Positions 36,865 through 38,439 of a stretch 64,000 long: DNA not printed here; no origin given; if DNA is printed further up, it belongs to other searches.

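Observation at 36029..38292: Uncharacterised two-gene redox module: Cys-rich PyrK-like Fe-S flavoprotein plus GidA-like FAD/Fe-S protein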

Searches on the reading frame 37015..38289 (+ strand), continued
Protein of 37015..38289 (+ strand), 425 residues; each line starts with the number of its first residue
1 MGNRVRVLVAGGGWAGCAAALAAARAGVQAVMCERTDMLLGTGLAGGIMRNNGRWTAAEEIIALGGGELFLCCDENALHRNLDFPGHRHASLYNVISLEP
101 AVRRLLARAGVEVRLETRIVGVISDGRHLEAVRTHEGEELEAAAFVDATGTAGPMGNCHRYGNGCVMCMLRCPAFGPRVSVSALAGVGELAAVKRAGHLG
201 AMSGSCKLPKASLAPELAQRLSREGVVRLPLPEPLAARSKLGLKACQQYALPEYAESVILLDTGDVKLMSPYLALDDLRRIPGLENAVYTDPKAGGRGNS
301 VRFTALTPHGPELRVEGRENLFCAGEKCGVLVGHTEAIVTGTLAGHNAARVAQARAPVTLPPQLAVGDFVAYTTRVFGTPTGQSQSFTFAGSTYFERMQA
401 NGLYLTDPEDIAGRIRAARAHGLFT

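Call 8: find_homologous_proteins(query=window:37015-38289:+)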
Query window:37015-38289:+ (425 aa): 7491 proteins with E <= 0.001 among 8000 candidates; the best 120 are listed.
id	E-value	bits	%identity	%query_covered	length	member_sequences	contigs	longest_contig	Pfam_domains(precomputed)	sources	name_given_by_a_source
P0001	7.5e-281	949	100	100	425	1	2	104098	PF07992.21,PF01134.29,PF01494.26,PF12831.14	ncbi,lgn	ncbi:MAG: FAD-dependent oxidoreductase [Bacillota bacterium]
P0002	2.3e-206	704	75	100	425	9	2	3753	PF07992.21,PF01134.29,PF12831.14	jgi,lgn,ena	-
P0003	1.3e-161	556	61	97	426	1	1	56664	PF01266.31,PF00890.31,PF07992.21,PF03486.21,PF01134.29,PF12831.14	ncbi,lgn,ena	-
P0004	4.9e-159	548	61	93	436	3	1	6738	PF01266.31,PF00890.31,PF07992.21,PF00070.34,PF01134.29,PF12831.14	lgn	-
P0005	1.4e-157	543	57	99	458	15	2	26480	PF01266.31,PF07992.21,PF00070.34,PF01134.29,PF12831.14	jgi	jgi:hypothetical protein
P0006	2.9e-157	542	59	97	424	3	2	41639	PF01266.31,PF00890.31,PF07992.21,PF00070.34,PF03486.21,PF01134.29,PF12831.14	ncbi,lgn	ncbi:MAG: FAD-dependent oxidoreductase [Bacillota bacterium]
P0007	3.7e-157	542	60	97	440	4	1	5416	PF01266.31,PF00890.31,PF07992.21,PF00070.34,PF03486.21,PF01134.29,PF12831.14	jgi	-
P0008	2.6e-156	539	57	93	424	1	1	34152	PF01266.31,PF07992.21,PF00070.34,PF03486.21,PF04820.21,PF01134.29,PF12831.14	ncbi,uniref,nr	ncbi:FAD-dependent oxidoreductase [Calderihabitans maritimus]|uniref:Putative oxidoreductase n=1 Tax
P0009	2.9e-156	539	58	100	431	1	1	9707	PF01266.31,PF07992.21,PF00070.34,PF03486.21,PF01134.29,PF12831.14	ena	-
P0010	4.8e-156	538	58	98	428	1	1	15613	PF01266.31,PF07992.21,PF00070.34,PF03486.21,PF01134.29,PF12831.14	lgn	-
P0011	6.1e-156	538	59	93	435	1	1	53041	PF01266.31,PF00890.31,PF07992.21,PF00070.34,PF01134.29,PF12831.14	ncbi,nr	ncbi:MAG: FAD-dependent oxidoreductase [bacterium]|nr:FAD-dependent oxidoreductase [bacterium]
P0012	6.4e-156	537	56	96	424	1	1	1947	PF01266.31,PF00890.31,PF07992.21,PF00070.34,PF03486.21,PF01134.29,PF01494.26,PF12831.14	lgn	-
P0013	8.2e-156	537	61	94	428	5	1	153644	PF01266.31,PF00890.31,PF07992.21,PF00070.34,PF04820.21,PF05834.19,PF01134.29,PF01494.26,PF12831.14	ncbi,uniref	ncbi:FAD-dependent oxidoreductase [Neomoorella humiferrea]|uniref:FAD-dependent oxidoreductase n=1 T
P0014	8.9e-156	537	58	99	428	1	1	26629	PF01266.31,PF13450.13,PF00890.31,PF07992.21,PF00070.34,PF03486.21,PF01134.29,PF12831.14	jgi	jgi:hypothetical protein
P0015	1.7e-155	536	58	99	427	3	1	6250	PF01266.31,PF07992.21,PF00070.34,PF03486.21,PF01134.29,PF01494.26,PF12831.14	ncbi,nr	ncbi:MAG TPA: FAD-dependent oxidoreductase [Firmicutes bacterium]|nr:FAD-dependent oxidoreductase [B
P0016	1.7e-155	536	60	96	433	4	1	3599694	PF01266.31,PF07992.21,PF00070.34,PF03486.21,PF01134.29,PF01494.26,PF12831.14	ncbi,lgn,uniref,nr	ncbi:FAD-dependent oxidoreductase [Caldinitratiruptor microaerophilus]|uniref:FAD-dependent oxidored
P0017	2.3e-155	536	58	96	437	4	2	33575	PF01266.31,PF07992.21,PF00070.34,PF01134.29,PF12831.14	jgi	jgi:threonine dehydrogenase-like Zn-dependent dehydrogenase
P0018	3.0e-155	535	60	93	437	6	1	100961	PF01266.31,PF00890.31,PF07992.21,PF00070.34,PF03486.21,PF01134.29,PF12831.14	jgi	jgi:hypothetical protein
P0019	3.2e-155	535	56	97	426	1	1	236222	PF01266.31,PF07992.21,PF00070.34,PF03486.21,PF04820.21,PF05834.19,PF01134.29,PF12831.14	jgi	-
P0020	3.2e-155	535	59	93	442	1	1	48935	PF01266.31,PF13450.13,PF00890.31,PF07992.21,PF00070.34,PF01134.29,PF12831.14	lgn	-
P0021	3.4e-155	535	66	89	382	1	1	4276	PF01134.29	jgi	jgi:hypothetical protein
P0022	3.5e-155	535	55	99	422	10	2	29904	PF01266.31,PF07992.21,PF00070.34,PF03486.21,PF01134.29,PF01494.26,PF12831.14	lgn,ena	-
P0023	3.9e-155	535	58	96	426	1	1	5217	PF01266.31,PF00890.31,PF07992.21,PF00070.34,PF03486.21,PF04820.21,PF05834.19,PF01134.29,PF12831.14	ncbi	ncbi:MAG: FAD-dependent oxidoreductase [Chloroflexia bacterium]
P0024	5.3e-155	534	57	96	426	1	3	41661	PF01266.31,PF00890.31,PF07992.21,PF00070.34,PF03486.21,PF04820.21,PF05834.19,PF01134.29,PF12831.14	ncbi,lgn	-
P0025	7.7e-155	534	56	96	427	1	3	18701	PF01266.31,PF07992.21,PF00070.34,PF03486.21,PF01134.29,PF01494.26,PF12831.14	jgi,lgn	jgi:hypothetical protein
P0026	1.7e-154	533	58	99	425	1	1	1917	PF01266.31,PF00890.31,PF07992.21,PF01134.29,PF12831.14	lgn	-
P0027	2.5e-154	532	58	99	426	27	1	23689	PF01266.31,PF00890.31,PF07992.21,PF00070.34,PF04820.21,PF01134.29,PF12831.14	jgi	-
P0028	2.5e-154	532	56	93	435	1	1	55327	PF01266.31,PF00890.31,PF07992.21,PF00070.34,PF03486.21,PF01134.29,PF12831.14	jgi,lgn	-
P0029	4.1e-154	532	58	98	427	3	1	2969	PF01266.31,PF00890.31,PF07992.21,PF00070.34,PF13738.13,PF03486.21,PF01134.29,PF12831.14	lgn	-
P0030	7.1e-154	531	57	99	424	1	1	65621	PF01266.31,PF00890.31,PF07992.21,PF00070.34,PF01134.29,PF12831.14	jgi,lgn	jgi:hypothetical protein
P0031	9.7e-154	530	58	99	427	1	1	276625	PF01266.31,PF07992.21,PF00070.34,PF03486.21,PF01134.29,PF12831.14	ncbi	-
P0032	1.0e-153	530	58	99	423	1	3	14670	PF01266.31,PF00890.31,PF07992.21,PF00070.34,PF01134.29,PF12831.14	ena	-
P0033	1.1e-153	530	56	99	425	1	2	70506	PF01266.31,PF00890.31,PF07992.21,PF00070.34,PF01134.29,PF12831.14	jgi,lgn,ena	-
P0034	1.4e-153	530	58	92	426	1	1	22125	PF01266.31,PF00890.31,PF07992.21,PF00070.34,PF03486.21,PF04820.21,PF05834.19,PF01134.29,PF12831.14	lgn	-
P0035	1.6e-153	530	55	93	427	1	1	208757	PF01266.31,PF13450.13,PF00890.31,PF07992.21,PF00070.34,PF03486.21,PF04820.21,PF05834.19,PF01134.29,PF01494.26,PF12831.14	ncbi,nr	ncbi:MAG: FAD-dependent oxidoreductase [Thermoanaerobacteraceae bacterium]|nr:FAD-dependent oxidored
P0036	1.6e-153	530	56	97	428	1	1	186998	PF01266.31,PF13450.13,PF07992.21,PF00070.34,PF03486.21,PF04820.21,PF01134.29,PF01494.26,PF12831.14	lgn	-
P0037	1.7e-153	530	60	99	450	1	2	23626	PF01266.31,PF07992.21,PF00070.34,PF03486.21,PF04820.21,PF01134.29,PF12831.14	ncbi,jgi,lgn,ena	-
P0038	2.3e-153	529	59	96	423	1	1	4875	PF07992.21,PF03486.21,PF01134.29,PF12831.14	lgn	-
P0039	3.5e-153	528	56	99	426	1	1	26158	PF01266.31,PF07992.21,PF00070.34,PF03486.21,PF04820.21,PF01134.29,PF12831.14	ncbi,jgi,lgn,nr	ncbi:MAG: FAD-dependent oxidoreductase [Peptococcaceae bacterium]|jgi:hypothetical protein|nr:FAD-de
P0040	3.6e-153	528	56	97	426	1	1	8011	PF01266.31,PF07992.21,PF00070.34,PF05834.19,PF01134.29,PF12831.14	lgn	-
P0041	4.5e-153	528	57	99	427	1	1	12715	PF01266.31,PF00890.31,PF07992.21,PF00070.34,PF03486.21,PF01134.29,PF12831.14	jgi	-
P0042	6.8e-153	528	60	99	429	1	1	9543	PF01266.31,PF00890.31,PF07992.21,PF00070.34,PF03486.21,PF04820.21,PF01134.29,PF01494.26,PF12831.14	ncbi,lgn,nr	ncbi:MAG: FAD-dependent oxidoreductase [Clostridia bacterium]|nr:FAD-dependent oxidoreductase [Clost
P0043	7.7e-153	527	57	98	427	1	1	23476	PF01266.31,PF07992.21,PF01134.29,PF12831.14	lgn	-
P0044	8.8e-153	527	56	92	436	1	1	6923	PF01266.31,PF13450.13,PF07992.21,PF00070.34,PF01134.29,PF12831.14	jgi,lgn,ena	-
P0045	9.8e-153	527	57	99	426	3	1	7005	PF01266.31,PF00890.31,PF07992.21,PF00070.34,PF01134.29,PF12831.14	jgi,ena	-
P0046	1.0e-152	527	57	97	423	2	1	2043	PF01266.31,PF00890.31,PF07992.21,PF00070.34,PF01134.29,PF12831.14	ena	-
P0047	1.3e-152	527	58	97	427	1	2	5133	PF01266.31,PF07992.21,PF00070.34,PF01134.29,PF12831.14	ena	-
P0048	1.4e-152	527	58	92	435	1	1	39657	PF01266.31,PF00890.31,PF07992.21,PF00070.34,PF03486.21,PF05834.19,PF01134.29,PF12831.14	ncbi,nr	ncbi:MAG: FAD-dependent oxidoreductase [Negativicutes bacterium]|nr:FAD-dependent oxidoreductase [Ne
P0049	1.4e-152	527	56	99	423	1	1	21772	PF01266.31,PF00890.31,PF07992.21,PF00070.34,PF03486.21,PF01134.29,PF01494.26,PF12831.14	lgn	-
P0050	1.4e-152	526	56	92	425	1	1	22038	PF01266.31,PF07992.21,PF00070.34,PF01134.29,PF12831.14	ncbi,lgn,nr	ncbi:MAG: FAD-dependent oxidoreductase [Firmicutes bacterium]|nr:FAD-dependent oxidoreductase [Bacil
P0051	1.4e-152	526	57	99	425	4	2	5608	PF01266.31,PF07992.21,PF00070.34,PF03486.21,PF01134.29,PF12831.14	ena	-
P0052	1.6e-152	526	55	99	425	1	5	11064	PF01266.31,PF00890.31,PF07992.21,PF00070.34,PF01134.29,PF12831.14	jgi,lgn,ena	-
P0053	1.7e-152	526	58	99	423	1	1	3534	PF01266.31,PF00890.31,PF07992.21,PF00070.34,PF01134.29,PF12831.14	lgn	-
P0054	1.7e-152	526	56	99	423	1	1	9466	PF01266.31,PF00890.31,PF07992.21,PF00070.34,PF01134.29,PF12831.14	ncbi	-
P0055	1.8e-152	526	57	93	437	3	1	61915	PF01266.31,PF00890.31,PF07992.21,PF13738.13,PF01134.29,PF12831.14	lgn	-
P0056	1.8e-152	526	55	99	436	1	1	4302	PF01266.31,PF00890.31,PF07992.21,PF00070.34,PF03486.21,PF01134.29,PF12831.14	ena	-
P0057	1.8e-152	526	56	99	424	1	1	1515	PF01266.31,PF00890.31,PF07992.21,PF00070.34,PF03486.21,PF01134.29,PF12831.14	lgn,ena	-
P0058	1.9e-152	526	56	99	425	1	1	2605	PF01266.31,PF00890.31,PF07992.21,PF00070.34,PF01134.29,PF12831.14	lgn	-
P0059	1.9e-152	526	56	99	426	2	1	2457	PF01266.31,PF07992.21,PF00070.34,PF01134.29,PF12831.14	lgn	-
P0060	2.2e-152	526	55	99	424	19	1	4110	PF01266.31,PF00890.31,PF07992.21,PF00070.34,PF01134.29,PF12831.14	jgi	-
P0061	2.4e-152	526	57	94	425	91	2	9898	PF01266.31,PF00890.31,PF07992.21,PF00070.34,PF01134.29,PF12831.14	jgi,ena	-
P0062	2.4e-152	526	55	97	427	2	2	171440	PF01266.31,PF13450.13,PF00890.31,PF07992.21,PF00070.34,PF03486.21,PF01134.29,PF01494.26,PF12831.14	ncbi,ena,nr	ncbi:MAG TPA: FAD-dependent oxidoreductase [Firmicutes bacterium]|nr:FAD-dependent oxidoreductase [B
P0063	2.5e-152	526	55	99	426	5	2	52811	PF01266.31,PF00890.31,PF07992.21,PF00070.34,PF03486.21,PF01134.29,PF01494.26,PF12831.14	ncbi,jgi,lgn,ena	-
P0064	2.7e-152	526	56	99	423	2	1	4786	PF01266.31,PF00890.31,PF07992.21,PF01134.29,PF12831.14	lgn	-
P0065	2.7e-152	526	59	96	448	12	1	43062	PF01266.31,PF13450.13,PF00890.31,PF07992.21,PF00070.34,PF03486.21,PF01134.29,PF12831.14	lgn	-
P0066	3.0e-152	525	56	97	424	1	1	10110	PF00890.31,PF07992.21,PF00070.34,PF01134.29,PF12831.14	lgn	-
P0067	3.0e-152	525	55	99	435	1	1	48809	PF01266.31,PF00890.31,PF07992.21,PF00070.34,PF03486.21,PF01134.29,PF01494.26,PF12831.14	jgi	jgi:threonine dehydrogenase-like Zn-dependent dehydrogenase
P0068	3.1e-152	525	58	99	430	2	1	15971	PF01266.31,PF07992.21,PF00070.34,PF04820.21,PF01134.29,PF12831.14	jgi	jgi:hypothetical protein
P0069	3.3e-152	525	57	97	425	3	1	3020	PF01266.31,PF07992.21,PF00070.34,PF03486.21,PF01134.29,PF01494.26,PF12831.14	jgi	-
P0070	3.4e-152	525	57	97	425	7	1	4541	PF01266.31,PF00890.31,PF07992.21,PF00070.34,PF01134.29,PF12831.14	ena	-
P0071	3.4e-152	525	56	99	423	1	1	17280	PF01266.31,PF13450.13,PF00890.31,PF07992.21,PF01134.29,PF12831.14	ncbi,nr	ncbi:MAG: FAD-dependent oxidoreductase [Syntrophaceae bacterium]|nr:FAD-dependent oxidoreductase [Sy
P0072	3.5e-152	525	59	99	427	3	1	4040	PF01266.31,PF07992.21,PF00070.34,PF03486.21,PF01134.29,PF12831.14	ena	-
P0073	3.7e-152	525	56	99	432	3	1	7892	PF01266.31,PF13450.13,PF07992.21,PF00070.34,PF03486.21,PF01134.29,PF12831.14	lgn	-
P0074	4.0e-152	525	58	97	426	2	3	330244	PF07992.21,PF01134.29,PF12831.14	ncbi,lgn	-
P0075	4.2e-152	525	54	97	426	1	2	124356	PF01266.31,PF07992.21,PF00070.34,PF03486.21,PF01134.29,PF01494.26,PF12831.14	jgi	jgi:hypothetical protein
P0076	4.2e-152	525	55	97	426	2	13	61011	PF01266.31,PF00890.31,PF07992.21,PF00070.34,PF01134.29,PF12831.14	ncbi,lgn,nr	ncbi:MAG: hypothetical protein PWP21_163 [Thermosediminibacterales bacterium]|nr:hypothetical protei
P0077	4.3e-152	525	55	99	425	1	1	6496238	PF01266.31,PF00890.31,PF07992.21,PF03486.21,PF01134.29,PF12831.14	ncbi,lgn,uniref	ncbi:FAD-dependent oxidoreductase [Sporomusa aerivorans]|uniref:FAD-dependent oxidoreductase n=1 Tax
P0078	4.6e-152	525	59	97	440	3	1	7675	PF01266.31,PF00890.31,PF07992.21,PF00070.34,PF03486.21,PF01134.29,PF12831.14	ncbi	ncbi:MAG: FAD-dependent oxidoreductase [Bacillota bacterium]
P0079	4.7e-152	525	56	99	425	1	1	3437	PF01266.31,PF00890.31,PF07992.21,PF01134.29,PF12831.14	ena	-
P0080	4.9e-152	525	56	99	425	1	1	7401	PF01266.31,PF00890.31,PF07992.21,PF00070.34,PF01134.29,PF12831.14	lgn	-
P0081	5.1e-152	525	59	99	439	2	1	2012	PF01266.31,PF13450.13,PF00890.31,PF07992.21,PF00070.34,PF03486.21,PF01134.29,PF12831.14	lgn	-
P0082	5.2e-152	525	58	99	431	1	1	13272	PF01266.31,PF07992.21,PF03486.21,PF01134.29,PF12831.14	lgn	-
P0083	6.6e-152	524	55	99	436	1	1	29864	PF01266.31,PF00890.31,PF07992.21,PF00070.34,PF03486.21,PF01134.29,PF12831.14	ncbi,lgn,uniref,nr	ncbi:tRNA uridine 5-carboxymethylaminomethyl modification enzyme MnmG [Fervidicola ferrireducens]|un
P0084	7.2e-152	524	56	99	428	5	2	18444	PF01266.31,PF07992.21,PF00070.34,PF03486.21,PF01134.29,PF01494.26,PF12831.14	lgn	-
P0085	7.3e-152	524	55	99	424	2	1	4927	PF01266.31,PF00890.31,PF07992.21,PF00070.34,PF03486.21,PF01134.29,PF12831.14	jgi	jgi:succinate dehydrogenase/fumarate reductase flavoprotein subunit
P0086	7.3e-152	524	56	99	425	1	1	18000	PF01266.31,PF00890.31,PF07992.21,PF00070.34,PF03486.21,PF01134.29,PF12831.14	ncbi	-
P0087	7.5e-152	524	56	95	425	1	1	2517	PF01266.31,PF00890.31,PF07992.21,PF00070.34,PF01134.29,PF12831.14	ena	-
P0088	7.5e-152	524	54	100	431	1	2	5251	PF00890.31,PF07992.21,PF00070.34,PF01134.29,PF01494.26,PF12831.14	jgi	jgi:hypothetical protein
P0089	8.0e-152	524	57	92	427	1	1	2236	PF01266.31,PF13450.13,PF00890.31,PF07992.21,PF00070.34,PF03486.21,PF01134.29,PF01494.26,PF12831.14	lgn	-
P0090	8.4e-152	524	57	93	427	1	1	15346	PF01266.31,PF13450.13,PF07992.21,PF00070.34,PF03486.21,PF01134.29,PF01494.26,PF12831.14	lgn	-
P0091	8.5e-152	524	54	99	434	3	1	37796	PF07992.21,PF00070.34,PF04820.21,PF01134.29,PF12831.14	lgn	-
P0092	9.1e-152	524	58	99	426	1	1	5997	PF01266.31,PF00890.31,PF07992.21,PF00070.34,PF03486.21,PF05834.19,PF01134.29,PF12831.14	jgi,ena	-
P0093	9.7e-152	524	54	97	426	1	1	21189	PF01266.31,PF13450.13,PF07992.21,PF00070.34,PF03486.21,PF04820.21,PF01134.29,PF12831.14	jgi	jgi:hypothetical protein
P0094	1.0e-151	524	54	100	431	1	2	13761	PF00890.31,PF07992.21,PF00070.34,PF01134.29,PF01494.26,PF12831.14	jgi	jgi:hypothetical protein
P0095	1.0e-151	524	55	92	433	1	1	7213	PF01266.31,PF07992.21,PF01134.29,PF12831.14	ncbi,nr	ncbi:MAG: tRNA uridine 5-carboxymethylaminomethyl modification enzyme GidA [Sporomusa sp.]|nr:tRNA u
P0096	1.0e-151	524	56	99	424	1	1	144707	PF00890.31,PF07992.21,PF00070.34,PF01134.29,PF12831.14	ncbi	-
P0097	1.2e-151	523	55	99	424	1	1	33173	PF01266.31,PF00890.31,PF07992.21,PF00070.34,PF01134.29,PF01494.26,PF12831.14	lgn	-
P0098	1.3e-151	523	55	99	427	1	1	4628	PF01266.31,PF13450.13,PF00890.31,PF07992.21,PF00070.34,PF01134.29,PF12831.14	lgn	-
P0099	1.4e-151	523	55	99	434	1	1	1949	PF01266.31,PF00890.31,PF07992.21,PF00070.34,PF01134.29,PF12831.14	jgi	jgi:threonine dehydrogenase-like Zn-dependent dehydrogenase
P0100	1.4e-151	523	57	93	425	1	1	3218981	PF01266.31,PF07992.21,PF03486.21,PF01134.29,PF01494.26,PF12831.14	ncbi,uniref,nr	ncbi:FAD-dependent oxidoreductase [Heliorestis convoluta]|uniref:FAD-dependent oxidoreductase n=1 Ta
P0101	1.5e-151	523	56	98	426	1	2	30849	PF07992.21,PF01134.29,PF12831.14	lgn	-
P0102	1.6e-151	523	56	99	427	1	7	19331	PF01266.31,PF00890.31,PF07992.21,PF00070.34,PF01134.29,PF12831.14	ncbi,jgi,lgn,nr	ncbi:MAG: FAD-dependent oxidoreductase [Deltaproteobacteria bacterium]|nr:FAD-dependent oxidoreducta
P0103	1.6e-151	523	58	93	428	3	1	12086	PF01266.31,PF07992.21,PF00070.34,PF01134.29,PF12831.14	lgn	-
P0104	1.7e-151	523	58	97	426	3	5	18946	PF00890.31,PF07992.21,PF00070.34,PF01134.29,PF12831.14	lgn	-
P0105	1.7e-151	523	58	92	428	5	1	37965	PF01266.31,PF07992.21,PF00070.34,PF03486.21,PF01134.29,PF12831.14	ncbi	-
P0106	1.7e-151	523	55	94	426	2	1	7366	PF01266.31,PF13450.13,PF00890.31,PF07992.21,PF00070.34,PF01134.29,PF12831.14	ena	-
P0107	1.8e-151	523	57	99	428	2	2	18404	PF01266.31,PF00890.31,PF07992.21,PF00070.34,PF03486.21,PF01134.29,PF12831.14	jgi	jgi:hypothetical protein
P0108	1.8e-151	523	57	99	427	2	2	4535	PF01266.31,PF00890.31,PF07992.21,PF00070.34,PF03486.21,PF01134.29,PF12831.14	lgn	-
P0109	1.8e-151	523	56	99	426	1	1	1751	PF01266.31,PF00890.31,PF07992.21,PF00070.34,PF03486.21,PF04820.21,PF01134.29,PF12831.14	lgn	-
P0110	1.8e-151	523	55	99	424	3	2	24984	PF01266.31,PF13450.13,PF00890.31,PF07992.21,PF00070.34,PF01134.29,PF12831.14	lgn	-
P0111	2.0e-151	523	57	95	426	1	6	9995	PF01266.31,PF00890.31,PF07992.21,PF00070.34,PF01134.29,PF12831.14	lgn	-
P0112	2.1e-151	523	58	99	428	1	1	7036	PF01266.31,PF13450.13,PF07992.21,PF00070.34,PF03486.21,PF01134.29,PF12831.14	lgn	-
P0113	2.3e-151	523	55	99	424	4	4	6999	PF01266.31,PF00890.31,PF07992.21,PF00070.34,PF01134.29,PF12831.14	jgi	jgi:hypothetical protein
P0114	2.4e-151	522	56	97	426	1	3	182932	PF07992.21,PF00070.34,PF01134.29,PF12831.14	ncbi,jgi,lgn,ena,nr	ncbi:MAG: tRNA (uracil-5-)-methyltransferase Gid [Firmicutes bacterium]|nr:tRNA (uracil-5-)-methyltr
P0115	2.6e-151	522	56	99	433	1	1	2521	PF01266.31,PF13450.13,PF00890.31,PF07992.21,PF00070.34,PF01134.29,PF12831.14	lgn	-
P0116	2.6e-151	522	57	99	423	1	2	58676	PF01266.31,PF00890.31,PF07992.21,PF00070.34,PF01134.29,PF12831.14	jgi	jgi:threonine dehydrogenase-like Zn-dependent dehydrogenase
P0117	2.6e-151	522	56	99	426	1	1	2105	PF01266.31,PF00890.31,PF07992.21,PF00070.34,PF03486.21,PF04820.21,PF01134.29,PF12831.14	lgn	-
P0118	2.7e-151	522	58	96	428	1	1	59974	PF01266.31,PF00890.31,PF07992.21,PF00070.34,PF03486.21,PF04820.21,PF01134.29,PF01494.26,PF12831.14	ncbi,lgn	ncbi:MAG: FAD-dependent oxidoreductase [Moorella sp. (in: firmicutes)]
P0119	2.8e-151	522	55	93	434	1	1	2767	PF01266.31,PF00890.31,PF07992.21,PF00070.34,PF03486.21,PF04820.21,PF01134.29,PF01494.26,PF12831.14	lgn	-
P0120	2.9e-151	522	57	97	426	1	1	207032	PF07992.21,PF00070.34,PF04820.21,PF01134.29,PF12831.14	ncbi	-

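Call 10: search_solved_structures(query=window:37015-38289:+, max_evalue=0.01)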
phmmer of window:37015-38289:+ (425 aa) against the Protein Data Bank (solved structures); distinct sequences matched with E-value up to 0.01: 10.
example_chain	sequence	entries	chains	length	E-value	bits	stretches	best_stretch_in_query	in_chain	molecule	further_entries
3cp8_A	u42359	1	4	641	5.5e-07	32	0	6-151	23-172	tRNA uridine 5-carboxymethylaminomethyl modification enzyme gidA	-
2zxh_A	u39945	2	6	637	1.5e-06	30.5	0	6-81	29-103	tRNA uridine 5-carboxymethylaminomethyl modification enzyme mnmG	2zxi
3g5q_A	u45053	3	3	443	5.5e-06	28.7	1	279-374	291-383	Methylenetetrahydrofolate--tRNA-(uracil-5-)-methyltransferase trmFO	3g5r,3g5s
3g05_A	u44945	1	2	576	9.7e-06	27.9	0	7-66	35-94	tRNA uridine 5-carboxymethylaminomethyl modification enzyme mnmG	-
8zu0_A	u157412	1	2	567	1.3e-05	27.5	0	7-66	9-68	tRNA uridine 5-carboxymethylaminomethyl modification enzyme MnmG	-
9hip_C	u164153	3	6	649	2.2e-05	26.7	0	7-66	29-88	tRNA uridine 5-carboxymethylaminomethyl modification enzyme MnmG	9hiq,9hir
3cp2_A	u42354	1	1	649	2.2e-05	26.7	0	7-66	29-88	tRNA uridine 5-carboxymethylaminomethyl modification enzyme gidA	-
3ces_A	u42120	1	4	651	2.3e-05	26.6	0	7-66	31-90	tRNA uridine 5-carboxymethylaminomethyl modification enzyme gidA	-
2q7z_A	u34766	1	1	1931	6e-05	25.3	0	312-413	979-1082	Complement receptor type 1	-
3oz2_A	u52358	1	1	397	0.0082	18.2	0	6-142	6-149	Digeranylgeranylglycerophospholipid reductase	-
